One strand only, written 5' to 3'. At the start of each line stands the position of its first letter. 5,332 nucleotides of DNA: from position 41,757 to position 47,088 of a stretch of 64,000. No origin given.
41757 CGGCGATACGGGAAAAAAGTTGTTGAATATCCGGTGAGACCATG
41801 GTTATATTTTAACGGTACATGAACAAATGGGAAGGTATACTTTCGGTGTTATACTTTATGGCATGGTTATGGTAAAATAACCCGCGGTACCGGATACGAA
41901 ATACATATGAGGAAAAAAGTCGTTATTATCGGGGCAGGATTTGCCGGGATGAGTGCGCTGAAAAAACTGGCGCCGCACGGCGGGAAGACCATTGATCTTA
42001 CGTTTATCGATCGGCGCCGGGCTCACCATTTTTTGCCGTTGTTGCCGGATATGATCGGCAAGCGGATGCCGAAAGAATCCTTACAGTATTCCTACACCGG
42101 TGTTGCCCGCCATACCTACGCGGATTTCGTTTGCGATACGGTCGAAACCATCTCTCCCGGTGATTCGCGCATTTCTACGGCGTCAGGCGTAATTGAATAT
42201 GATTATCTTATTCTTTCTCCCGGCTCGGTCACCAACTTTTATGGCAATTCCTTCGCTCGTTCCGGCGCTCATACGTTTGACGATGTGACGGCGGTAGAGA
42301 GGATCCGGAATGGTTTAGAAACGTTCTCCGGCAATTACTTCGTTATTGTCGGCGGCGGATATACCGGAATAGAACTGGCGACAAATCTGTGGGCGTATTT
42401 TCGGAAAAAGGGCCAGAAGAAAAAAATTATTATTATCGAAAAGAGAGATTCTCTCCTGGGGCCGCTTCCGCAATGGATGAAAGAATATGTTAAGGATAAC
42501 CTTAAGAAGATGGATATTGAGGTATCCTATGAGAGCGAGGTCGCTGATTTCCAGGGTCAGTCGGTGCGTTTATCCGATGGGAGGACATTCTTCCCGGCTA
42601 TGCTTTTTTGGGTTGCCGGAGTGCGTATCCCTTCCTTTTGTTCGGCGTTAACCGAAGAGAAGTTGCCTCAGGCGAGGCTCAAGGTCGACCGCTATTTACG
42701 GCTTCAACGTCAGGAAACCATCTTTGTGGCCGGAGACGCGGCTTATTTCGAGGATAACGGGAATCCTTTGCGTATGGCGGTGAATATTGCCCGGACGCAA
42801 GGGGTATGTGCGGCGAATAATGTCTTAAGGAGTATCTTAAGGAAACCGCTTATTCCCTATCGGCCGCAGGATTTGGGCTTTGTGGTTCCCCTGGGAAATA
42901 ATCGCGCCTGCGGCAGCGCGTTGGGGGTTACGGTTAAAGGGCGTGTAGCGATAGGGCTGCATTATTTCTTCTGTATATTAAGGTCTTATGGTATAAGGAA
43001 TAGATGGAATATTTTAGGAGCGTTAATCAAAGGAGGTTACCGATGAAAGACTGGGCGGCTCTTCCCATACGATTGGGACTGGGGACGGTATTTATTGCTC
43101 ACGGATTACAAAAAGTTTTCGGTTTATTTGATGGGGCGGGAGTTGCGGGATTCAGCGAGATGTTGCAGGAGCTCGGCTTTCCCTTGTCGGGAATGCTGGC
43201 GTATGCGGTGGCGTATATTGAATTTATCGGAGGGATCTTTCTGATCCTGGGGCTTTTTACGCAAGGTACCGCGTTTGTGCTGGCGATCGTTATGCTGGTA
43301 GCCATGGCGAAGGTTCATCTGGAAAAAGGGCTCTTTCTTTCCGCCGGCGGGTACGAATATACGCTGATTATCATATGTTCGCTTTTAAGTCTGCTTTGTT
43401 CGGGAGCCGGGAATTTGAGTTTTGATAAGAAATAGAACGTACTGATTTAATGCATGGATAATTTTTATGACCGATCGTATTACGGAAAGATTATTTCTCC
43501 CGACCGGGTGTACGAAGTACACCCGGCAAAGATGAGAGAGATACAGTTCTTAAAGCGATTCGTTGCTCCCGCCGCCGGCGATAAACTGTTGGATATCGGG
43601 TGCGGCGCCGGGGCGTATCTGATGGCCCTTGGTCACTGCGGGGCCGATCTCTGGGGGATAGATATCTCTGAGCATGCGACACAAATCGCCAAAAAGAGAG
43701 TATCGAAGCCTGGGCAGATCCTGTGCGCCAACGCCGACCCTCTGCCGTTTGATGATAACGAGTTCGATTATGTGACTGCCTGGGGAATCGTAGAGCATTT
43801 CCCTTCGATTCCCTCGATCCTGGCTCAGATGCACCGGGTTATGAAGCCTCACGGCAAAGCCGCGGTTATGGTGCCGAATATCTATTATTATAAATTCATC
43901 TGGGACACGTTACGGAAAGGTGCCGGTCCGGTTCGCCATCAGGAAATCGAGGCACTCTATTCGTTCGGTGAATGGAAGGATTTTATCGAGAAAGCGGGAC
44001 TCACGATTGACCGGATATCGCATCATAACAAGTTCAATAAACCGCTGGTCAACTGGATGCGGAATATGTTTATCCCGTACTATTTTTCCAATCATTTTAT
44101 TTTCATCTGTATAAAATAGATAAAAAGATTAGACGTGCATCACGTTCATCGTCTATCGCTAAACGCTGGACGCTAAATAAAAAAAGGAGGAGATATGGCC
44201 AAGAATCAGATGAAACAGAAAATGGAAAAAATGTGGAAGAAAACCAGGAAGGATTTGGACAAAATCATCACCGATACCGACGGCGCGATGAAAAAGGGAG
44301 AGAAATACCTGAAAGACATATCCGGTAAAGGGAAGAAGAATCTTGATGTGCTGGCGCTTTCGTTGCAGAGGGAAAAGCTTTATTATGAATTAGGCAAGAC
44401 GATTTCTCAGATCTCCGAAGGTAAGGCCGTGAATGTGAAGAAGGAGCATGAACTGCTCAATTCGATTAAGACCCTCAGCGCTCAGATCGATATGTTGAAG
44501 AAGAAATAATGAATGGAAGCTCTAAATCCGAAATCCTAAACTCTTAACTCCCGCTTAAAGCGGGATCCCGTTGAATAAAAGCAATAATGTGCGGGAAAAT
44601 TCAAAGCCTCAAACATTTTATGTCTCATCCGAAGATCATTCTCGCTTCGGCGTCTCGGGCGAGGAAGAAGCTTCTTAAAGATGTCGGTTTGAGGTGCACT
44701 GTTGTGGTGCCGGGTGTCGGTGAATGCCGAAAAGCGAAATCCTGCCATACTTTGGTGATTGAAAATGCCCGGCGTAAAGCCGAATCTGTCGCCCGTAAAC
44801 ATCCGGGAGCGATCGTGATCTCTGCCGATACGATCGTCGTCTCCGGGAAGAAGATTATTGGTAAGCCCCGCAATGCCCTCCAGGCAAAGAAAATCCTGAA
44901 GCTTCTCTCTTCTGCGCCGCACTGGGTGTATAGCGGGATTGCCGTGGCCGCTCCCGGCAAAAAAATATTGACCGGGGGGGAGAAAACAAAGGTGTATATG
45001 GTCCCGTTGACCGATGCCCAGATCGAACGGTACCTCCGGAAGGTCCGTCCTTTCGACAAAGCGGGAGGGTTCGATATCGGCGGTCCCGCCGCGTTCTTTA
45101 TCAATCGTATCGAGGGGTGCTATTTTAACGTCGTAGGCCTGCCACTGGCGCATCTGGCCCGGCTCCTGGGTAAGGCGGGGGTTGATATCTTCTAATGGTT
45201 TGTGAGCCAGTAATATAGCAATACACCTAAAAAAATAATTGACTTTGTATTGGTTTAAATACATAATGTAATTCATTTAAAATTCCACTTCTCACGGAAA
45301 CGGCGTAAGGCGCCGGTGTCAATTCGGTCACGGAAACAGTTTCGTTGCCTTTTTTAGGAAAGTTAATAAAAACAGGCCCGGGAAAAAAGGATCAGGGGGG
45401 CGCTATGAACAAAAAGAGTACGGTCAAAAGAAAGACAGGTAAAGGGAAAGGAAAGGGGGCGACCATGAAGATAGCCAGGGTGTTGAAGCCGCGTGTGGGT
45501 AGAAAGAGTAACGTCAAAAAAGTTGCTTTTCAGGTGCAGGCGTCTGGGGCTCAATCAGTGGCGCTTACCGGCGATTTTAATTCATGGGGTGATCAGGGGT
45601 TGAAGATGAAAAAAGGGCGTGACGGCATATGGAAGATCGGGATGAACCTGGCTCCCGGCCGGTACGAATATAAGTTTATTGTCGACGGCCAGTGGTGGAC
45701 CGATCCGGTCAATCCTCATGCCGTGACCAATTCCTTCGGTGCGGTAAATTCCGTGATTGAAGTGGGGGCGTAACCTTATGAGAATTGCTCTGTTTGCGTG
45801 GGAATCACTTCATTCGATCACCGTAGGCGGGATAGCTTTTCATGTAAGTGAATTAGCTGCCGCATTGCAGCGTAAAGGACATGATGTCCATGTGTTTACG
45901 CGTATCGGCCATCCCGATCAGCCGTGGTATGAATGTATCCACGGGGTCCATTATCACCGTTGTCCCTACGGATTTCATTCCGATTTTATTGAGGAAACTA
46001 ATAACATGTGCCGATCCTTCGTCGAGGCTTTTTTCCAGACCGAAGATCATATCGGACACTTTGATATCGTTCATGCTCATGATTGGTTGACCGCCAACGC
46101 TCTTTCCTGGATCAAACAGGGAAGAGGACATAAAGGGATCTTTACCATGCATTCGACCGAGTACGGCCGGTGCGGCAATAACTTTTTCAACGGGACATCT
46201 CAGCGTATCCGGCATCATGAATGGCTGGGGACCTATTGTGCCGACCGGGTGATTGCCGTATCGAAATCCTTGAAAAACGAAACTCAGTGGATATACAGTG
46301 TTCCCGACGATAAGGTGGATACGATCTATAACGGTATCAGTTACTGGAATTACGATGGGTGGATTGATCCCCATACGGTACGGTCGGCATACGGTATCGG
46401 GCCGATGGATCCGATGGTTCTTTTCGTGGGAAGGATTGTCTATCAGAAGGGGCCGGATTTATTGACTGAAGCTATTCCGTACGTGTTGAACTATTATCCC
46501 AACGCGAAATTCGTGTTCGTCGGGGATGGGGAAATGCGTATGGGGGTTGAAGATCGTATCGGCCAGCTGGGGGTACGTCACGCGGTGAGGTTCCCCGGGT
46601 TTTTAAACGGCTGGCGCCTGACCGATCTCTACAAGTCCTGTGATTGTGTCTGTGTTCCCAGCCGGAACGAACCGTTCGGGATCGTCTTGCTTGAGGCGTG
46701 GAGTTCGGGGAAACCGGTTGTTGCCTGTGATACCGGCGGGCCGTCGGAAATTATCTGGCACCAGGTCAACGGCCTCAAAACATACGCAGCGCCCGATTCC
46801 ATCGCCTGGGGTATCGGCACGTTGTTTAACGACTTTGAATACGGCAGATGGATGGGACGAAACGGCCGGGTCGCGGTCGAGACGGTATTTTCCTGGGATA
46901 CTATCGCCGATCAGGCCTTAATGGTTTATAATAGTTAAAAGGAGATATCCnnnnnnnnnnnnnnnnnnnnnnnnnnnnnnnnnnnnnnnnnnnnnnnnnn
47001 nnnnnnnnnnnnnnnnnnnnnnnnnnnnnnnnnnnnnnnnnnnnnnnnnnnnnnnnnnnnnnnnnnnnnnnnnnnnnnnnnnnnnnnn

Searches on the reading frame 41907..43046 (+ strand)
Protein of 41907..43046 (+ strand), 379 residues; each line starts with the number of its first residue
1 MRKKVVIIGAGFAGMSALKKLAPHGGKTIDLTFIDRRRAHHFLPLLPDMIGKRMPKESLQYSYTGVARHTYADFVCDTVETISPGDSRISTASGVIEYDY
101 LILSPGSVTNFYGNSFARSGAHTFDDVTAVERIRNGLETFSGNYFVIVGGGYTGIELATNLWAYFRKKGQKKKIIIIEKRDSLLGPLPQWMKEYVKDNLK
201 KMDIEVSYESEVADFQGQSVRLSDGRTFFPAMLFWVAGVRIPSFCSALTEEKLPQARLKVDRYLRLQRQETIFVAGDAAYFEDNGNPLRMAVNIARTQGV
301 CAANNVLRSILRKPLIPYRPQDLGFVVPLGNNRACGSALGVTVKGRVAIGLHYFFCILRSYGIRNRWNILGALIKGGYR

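Call 65: search_protein_families(library=pfam, proteins=[window:41907-43046:+], max_evalue=0.00001)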
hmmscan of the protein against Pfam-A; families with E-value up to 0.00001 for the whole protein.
window:41907-43046:+ (379 aa): 5 families
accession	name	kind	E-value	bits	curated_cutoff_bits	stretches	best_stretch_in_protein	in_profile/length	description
PF07992.20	Pyr_redox_2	-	3e-33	115.9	26.1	1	3-295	1-287/291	Pyridine nucleotide-disulphide oxidoreductase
PF00070.33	Pyr_redox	-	3.7e-14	53.4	22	1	146-219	3-70/82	Pyridine nucleotide-disulphide oxidoreductase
PF13454.12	NAD_binding_9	-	9.7e-07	29.3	21.8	0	6-38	1-34/155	FAD-NAD(P)-binding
PF13450.12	NAD_binding_8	-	4.3e-06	27.3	21.9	0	7-36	1-27/68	NAD(P)-binding Rossmann-like domain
PF01266.30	DAO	-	9.1e-06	25.9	27.9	0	4-37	1-31/353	FAD dependent oxidoreductase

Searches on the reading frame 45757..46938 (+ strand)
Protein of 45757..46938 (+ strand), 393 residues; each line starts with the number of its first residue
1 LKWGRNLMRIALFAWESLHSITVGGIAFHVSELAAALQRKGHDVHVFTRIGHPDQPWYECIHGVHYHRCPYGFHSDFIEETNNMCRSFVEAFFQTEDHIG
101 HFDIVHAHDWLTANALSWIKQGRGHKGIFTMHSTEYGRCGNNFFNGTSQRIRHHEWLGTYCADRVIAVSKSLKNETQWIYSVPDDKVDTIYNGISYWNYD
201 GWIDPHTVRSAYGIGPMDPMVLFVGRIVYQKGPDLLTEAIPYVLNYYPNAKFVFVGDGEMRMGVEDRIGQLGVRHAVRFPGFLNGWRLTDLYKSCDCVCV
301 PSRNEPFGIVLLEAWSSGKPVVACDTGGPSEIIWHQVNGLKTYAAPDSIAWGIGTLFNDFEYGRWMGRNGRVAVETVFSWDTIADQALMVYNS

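Call 65: search_protein_families(library=pfam, proteins=[window:45757-46938:+], max_evalue=0.00001)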
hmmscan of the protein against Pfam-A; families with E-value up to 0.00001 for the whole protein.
window:45757-46938:+ (393 aa): 6 families
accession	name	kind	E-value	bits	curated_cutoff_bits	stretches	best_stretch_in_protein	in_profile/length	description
PF00534.26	Glycos_transf_1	-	6.3e-38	130.4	26.4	1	210-371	7-170/172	Glycosyl transferases group 1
PF13692.12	Glyco_trans_1_4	-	3.6e-31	108.8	27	1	219-359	2-142/142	Glycosyl transferases group 1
PF13439.12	Glyco_transf_4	-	2e-25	90.2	28.5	1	23-194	1-166/170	Glycosyltransferase Family 4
PF13579.12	Glyco_trans_4_4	-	5.2e-19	69.6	29.7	1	24-193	1-158/158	Glycosyl transferase 4-like domain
PF08323.17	Glyco_transf_5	-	7.3e-19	68.9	22.7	2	70-177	97-225/239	Starch synthase catalytic domain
PF20706.3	GT4-conflict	-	1.4e-07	31.3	26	1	162-338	147-325/385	Family 4 Glycosyltransferase in conflict systems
